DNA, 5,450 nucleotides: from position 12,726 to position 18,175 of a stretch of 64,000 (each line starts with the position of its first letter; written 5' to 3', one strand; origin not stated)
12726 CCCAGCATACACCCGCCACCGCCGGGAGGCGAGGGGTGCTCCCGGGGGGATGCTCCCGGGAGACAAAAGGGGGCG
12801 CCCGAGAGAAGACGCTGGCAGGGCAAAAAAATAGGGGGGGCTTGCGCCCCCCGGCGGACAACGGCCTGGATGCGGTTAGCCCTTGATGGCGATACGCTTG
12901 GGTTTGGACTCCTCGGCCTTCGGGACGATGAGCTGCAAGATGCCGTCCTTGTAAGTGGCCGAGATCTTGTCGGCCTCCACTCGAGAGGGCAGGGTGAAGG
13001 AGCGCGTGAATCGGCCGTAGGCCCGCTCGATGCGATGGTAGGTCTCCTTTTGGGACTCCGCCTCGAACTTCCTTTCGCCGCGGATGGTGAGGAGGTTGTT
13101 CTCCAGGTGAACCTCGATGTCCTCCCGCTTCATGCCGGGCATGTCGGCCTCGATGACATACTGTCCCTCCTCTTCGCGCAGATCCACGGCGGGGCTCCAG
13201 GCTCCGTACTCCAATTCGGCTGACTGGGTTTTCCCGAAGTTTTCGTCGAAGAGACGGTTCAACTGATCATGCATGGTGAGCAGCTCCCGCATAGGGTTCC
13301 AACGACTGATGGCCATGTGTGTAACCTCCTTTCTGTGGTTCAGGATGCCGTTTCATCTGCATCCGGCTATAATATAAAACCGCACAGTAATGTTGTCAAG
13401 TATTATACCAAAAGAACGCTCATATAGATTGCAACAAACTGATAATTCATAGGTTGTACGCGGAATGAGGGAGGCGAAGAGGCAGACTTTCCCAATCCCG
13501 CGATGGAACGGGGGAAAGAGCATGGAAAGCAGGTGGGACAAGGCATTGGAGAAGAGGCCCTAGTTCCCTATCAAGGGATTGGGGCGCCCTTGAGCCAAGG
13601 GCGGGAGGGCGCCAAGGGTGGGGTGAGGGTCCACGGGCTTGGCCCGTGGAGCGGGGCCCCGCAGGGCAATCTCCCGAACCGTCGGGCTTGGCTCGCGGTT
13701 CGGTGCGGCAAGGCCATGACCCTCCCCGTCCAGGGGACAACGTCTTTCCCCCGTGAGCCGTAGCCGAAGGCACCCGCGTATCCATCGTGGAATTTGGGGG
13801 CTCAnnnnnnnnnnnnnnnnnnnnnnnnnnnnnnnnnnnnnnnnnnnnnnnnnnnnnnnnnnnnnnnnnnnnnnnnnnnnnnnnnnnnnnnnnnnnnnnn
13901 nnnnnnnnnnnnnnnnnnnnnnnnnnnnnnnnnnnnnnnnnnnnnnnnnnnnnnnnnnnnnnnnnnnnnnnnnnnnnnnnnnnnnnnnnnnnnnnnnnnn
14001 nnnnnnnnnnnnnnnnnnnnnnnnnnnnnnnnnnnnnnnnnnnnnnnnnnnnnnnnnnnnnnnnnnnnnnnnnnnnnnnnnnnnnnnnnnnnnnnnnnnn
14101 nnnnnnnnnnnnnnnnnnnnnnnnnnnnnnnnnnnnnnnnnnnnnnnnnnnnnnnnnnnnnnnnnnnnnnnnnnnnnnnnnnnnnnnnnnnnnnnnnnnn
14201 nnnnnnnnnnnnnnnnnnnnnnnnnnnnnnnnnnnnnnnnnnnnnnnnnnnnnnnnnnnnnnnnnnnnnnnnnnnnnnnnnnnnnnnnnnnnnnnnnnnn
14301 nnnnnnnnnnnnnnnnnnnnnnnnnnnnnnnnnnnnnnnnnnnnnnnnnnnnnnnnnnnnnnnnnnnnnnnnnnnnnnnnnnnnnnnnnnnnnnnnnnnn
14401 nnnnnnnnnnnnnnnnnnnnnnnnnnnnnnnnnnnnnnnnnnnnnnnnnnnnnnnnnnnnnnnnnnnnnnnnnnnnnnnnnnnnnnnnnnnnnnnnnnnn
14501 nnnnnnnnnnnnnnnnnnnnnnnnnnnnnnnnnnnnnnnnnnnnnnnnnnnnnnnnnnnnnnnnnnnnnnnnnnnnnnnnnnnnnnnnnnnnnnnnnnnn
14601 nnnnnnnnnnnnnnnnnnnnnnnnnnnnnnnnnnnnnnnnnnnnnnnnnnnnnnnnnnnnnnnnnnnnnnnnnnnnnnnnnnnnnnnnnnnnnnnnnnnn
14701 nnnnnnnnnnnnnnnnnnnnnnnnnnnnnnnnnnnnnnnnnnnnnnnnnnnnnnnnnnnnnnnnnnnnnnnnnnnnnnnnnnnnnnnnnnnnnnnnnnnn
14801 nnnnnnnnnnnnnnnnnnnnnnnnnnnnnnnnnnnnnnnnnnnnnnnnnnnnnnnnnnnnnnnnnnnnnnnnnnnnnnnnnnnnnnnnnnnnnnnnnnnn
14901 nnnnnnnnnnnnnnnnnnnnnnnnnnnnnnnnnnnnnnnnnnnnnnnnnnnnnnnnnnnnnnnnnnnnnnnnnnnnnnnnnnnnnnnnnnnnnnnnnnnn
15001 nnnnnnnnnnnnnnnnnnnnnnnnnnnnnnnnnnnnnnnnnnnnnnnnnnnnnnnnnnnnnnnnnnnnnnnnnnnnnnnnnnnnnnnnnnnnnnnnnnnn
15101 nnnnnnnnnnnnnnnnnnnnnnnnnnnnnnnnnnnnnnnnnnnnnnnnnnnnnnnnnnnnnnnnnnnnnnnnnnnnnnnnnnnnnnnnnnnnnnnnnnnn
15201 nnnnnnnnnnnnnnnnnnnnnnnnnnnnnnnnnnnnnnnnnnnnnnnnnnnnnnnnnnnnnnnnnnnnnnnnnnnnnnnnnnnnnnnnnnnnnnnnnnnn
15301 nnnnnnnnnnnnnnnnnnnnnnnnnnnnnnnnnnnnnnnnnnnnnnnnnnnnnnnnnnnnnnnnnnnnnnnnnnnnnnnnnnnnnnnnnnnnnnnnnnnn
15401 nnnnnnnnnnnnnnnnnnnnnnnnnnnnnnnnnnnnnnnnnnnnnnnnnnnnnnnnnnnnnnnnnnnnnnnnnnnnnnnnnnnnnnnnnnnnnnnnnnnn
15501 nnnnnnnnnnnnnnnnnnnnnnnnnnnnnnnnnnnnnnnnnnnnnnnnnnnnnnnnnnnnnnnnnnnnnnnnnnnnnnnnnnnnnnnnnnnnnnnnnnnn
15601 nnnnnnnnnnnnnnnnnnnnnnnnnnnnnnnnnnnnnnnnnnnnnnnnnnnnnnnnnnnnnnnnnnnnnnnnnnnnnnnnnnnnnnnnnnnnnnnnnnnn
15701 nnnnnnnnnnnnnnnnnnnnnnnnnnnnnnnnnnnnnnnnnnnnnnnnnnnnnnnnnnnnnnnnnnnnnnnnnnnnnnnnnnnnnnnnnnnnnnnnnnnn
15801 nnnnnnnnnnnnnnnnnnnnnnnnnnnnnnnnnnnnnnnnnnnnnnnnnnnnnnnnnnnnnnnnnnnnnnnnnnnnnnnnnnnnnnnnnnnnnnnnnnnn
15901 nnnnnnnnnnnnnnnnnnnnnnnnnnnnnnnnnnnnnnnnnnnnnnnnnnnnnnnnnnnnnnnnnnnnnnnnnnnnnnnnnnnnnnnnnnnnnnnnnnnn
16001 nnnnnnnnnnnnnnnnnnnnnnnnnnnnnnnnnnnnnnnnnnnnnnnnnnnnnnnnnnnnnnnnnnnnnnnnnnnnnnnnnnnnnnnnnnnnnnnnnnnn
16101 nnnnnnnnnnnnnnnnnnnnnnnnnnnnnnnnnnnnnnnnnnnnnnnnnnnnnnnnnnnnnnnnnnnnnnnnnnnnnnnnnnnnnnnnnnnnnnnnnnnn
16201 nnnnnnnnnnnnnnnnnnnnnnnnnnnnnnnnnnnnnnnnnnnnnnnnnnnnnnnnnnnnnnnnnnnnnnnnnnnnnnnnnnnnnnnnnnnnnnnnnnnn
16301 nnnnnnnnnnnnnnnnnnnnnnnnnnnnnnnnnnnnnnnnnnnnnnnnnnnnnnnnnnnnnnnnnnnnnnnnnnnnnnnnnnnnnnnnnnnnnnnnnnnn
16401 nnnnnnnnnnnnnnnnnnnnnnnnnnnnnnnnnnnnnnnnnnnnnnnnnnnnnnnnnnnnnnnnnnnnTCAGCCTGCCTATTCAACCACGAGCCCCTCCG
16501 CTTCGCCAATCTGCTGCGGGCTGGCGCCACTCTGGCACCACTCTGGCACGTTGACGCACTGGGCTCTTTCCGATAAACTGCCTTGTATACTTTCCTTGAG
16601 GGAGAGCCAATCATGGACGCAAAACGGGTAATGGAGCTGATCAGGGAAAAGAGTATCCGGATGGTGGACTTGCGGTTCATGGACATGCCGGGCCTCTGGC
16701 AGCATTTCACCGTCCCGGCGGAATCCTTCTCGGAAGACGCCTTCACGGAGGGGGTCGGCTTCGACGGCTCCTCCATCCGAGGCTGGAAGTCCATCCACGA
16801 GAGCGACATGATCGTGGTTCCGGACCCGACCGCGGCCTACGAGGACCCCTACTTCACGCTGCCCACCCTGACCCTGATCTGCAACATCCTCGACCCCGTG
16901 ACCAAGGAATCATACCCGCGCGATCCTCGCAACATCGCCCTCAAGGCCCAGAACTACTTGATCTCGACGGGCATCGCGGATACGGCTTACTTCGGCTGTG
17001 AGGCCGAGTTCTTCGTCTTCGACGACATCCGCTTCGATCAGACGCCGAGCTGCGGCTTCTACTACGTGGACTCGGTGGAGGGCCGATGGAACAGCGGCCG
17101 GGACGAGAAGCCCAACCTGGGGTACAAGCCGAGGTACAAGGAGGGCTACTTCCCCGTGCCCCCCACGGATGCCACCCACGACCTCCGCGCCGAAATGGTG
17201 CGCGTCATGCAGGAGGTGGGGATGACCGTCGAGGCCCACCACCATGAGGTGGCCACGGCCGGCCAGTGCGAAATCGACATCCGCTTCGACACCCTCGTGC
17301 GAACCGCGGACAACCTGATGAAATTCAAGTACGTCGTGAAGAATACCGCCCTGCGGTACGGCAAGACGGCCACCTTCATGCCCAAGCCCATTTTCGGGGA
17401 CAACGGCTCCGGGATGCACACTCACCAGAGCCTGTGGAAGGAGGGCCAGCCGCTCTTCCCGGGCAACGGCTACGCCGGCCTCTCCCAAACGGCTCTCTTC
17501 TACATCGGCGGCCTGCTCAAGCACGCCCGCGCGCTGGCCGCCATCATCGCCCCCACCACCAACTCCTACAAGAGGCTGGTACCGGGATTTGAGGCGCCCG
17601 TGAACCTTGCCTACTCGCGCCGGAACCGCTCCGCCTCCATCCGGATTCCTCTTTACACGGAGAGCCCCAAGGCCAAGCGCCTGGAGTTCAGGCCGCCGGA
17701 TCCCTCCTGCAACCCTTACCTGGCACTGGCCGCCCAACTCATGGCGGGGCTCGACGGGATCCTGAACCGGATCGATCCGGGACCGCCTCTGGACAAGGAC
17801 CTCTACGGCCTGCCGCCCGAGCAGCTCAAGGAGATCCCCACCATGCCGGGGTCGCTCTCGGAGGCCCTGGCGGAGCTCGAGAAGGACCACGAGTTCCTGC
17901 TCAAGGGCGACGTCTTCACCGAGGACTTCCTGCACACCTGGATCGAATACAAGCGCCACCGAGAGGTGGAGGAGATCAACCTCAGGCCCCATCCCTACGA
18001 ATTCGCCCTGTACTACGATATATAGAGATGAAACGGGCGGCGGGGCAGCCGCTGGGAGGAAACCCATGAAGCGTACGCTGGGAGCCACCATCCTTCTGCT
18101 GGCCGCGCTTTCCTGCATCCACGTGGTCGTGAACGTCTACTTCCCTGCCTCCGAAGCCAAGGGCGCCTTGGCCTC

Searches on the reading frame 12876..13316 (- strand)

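Call 13: search_protein_families(library=pfam, proteins=[window:12876-13316:-], max_evalue=0.01)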
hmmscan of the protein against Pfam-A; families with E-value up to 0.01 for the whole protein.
window:12876-13316:- (146 aa): 2 families
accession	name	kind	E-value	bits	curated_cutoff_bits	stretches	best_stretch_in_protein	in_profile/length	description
PF00011.27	HSP20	-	2.9e-28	98.4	20.8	1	46-145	2-102/102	Hsp20/alpha crystallin family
PF17886.7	ArsA_HSP20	-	1.7e-09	37.6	22.5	1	50-128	1-60/63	HSP20-like domain found in ArsA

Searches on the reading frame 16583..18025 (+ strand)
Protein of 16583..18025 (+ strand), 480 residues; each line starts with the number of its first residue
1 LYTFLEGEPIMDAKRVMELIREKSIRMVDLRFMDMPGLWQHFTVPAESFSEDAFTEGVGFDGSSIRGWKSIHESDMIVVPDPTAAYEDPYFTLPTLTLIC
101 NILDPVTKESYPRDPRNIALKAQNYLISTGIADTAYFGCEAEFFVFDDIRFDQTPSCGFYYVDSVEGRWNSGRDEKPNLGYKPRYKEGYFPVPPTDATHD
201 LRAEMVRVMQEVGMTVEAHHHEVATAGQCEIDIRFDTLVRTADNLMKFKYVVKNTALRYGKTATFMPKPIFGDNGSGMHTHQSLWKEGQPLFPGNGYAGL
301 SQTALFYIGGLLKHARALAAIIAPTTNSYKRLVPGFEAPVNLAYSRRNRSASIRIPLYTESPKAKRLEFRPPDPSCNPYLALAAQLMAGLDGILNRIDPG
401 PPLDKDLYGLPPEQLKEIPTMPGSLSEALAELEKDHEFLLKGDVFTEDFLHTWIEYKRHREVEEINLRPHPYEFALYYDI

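Call 14: find_related_loci(query=window:16583-18025:+, collection=genome_contigs, flank=4000)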
Query window:16583-18025:+ (480 aa) in genome_contigs; peptide patterns used: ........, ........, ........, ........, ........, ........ (x = any residue, [..] = any of these).
599 stretches matched a pattern (row limit reached: there are more); 570 encode a relative of the query (tblastn E <= 1e-3); the best 80 are kept; 80 distinct loci.
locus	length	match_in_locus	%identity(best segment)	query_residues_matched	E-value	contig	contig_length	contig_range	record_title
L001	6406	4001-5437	99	2-480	0e+0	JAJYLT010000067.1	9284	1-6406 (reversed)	MAG: Acidobacteria bacterium isolate DBS2-1.bin89 NODE_14553_length_9284_cov_10.287103, whole genome shotgun sequence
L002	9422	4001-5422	88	7-480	0e+0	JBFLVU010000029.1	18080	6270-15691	MAG: Acidobacteriota bacterium isolate MAG014 MAG014_29, whole genome shotgun sequence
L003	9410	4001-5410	88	11-480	0e+0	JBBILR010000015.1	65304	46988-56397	MAG: Acidobacteriota bacterium isolate STF170223_bin_213 NODE_586_length_65304_cov_16.235483, whole genome shotgun seque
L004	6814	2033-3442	85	11-480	0e+0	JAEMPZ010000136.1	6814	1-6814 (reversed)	MAG: Acidobacteria bacterium isolate 2016_B02_sed_C_26 c_000000003128, whole genome shotgun sequence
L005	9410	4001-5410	85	11-480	0e+0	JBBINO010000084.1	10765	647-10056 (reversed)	MAG: Acidobacteriota bacterium isolate QNF170220_bin_258 NODE_6839_length_10765_cov_25.866947, whole genome shotgun sequ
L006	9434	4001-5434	86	3-480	0e+0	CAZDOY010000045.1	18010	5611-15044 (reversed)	MAG TPA_asm: uncultured Thermoanaerobaculia bacterium isolate binchicken_co151_514 genome assembly, contig: NODE_4419_le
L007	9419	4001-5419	70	7-480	0e+0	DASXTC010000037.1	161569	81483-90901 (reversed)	MAG TPA_asm: Candidatus Polarisedimenticolia bacterium isolate SMAG_U4682 k141_1197049, whole genome shotgun sequence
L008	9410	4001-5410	71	11-480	0e+0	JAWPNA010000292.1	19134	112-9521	MAG: Acidobacteriota bacterium isolate Fractures_MAG_01 c_000000110524, whole genome shotgun sequence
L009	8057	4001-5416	69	9-480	0e+0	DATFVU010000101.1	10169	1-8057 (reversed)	MAG TPA_asm: Candidatus Polarisedimenticolia bacterium isolate SMAG_U9472 k141_5530962, whole genome shotgun sequence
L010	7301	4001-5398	71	16-480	0e+0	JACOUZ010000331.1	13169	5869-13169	MAG: Acidobacteria bacterium isolate NC_groundwater_87_Ag_B-0.1um_69_32 B_2_S2_170907_scaffold_1970392, whole genome sho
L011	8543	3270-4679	70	11-480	0e+0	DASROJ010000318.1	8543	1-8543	MAG TPA_asm: Patescibacteria group bacterium isolate SMAG_U10265 k141_1745513, whole genome shotgun sequence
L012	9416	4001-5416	69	9-480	0e+0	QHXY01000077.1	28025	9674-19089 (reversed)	MAG: Acidobacteria bacterium isolate gp22 AA3 14_0903_13_30cm_scaffold_758331_curated, whole genome shotgun sequence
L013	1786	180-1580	70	14-480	0e+0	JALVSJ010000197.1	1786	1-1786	MAG: Desulfobacterales bacterium isolate A3_metabat2_scaf2bin.316 A3_NODE_206044_length_1786_cov_1.597348, whole genome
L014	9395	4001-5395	70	16-480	0e+0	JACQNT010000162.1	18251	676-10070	MAG: Acidobacteria bacterium isolate NC_groundwater_1262_Ag_S-0.2um_70_65 S_p2_S4_coassembly_k141_2498219, whole genome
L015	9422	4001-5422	68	7-480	0e+0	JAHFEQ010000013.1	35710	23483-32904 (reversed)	MAG: Nitrospirae bacterium isolate nzgw272 NODE_805_length_35711_cov_6.453245, whole genome shotgun sequence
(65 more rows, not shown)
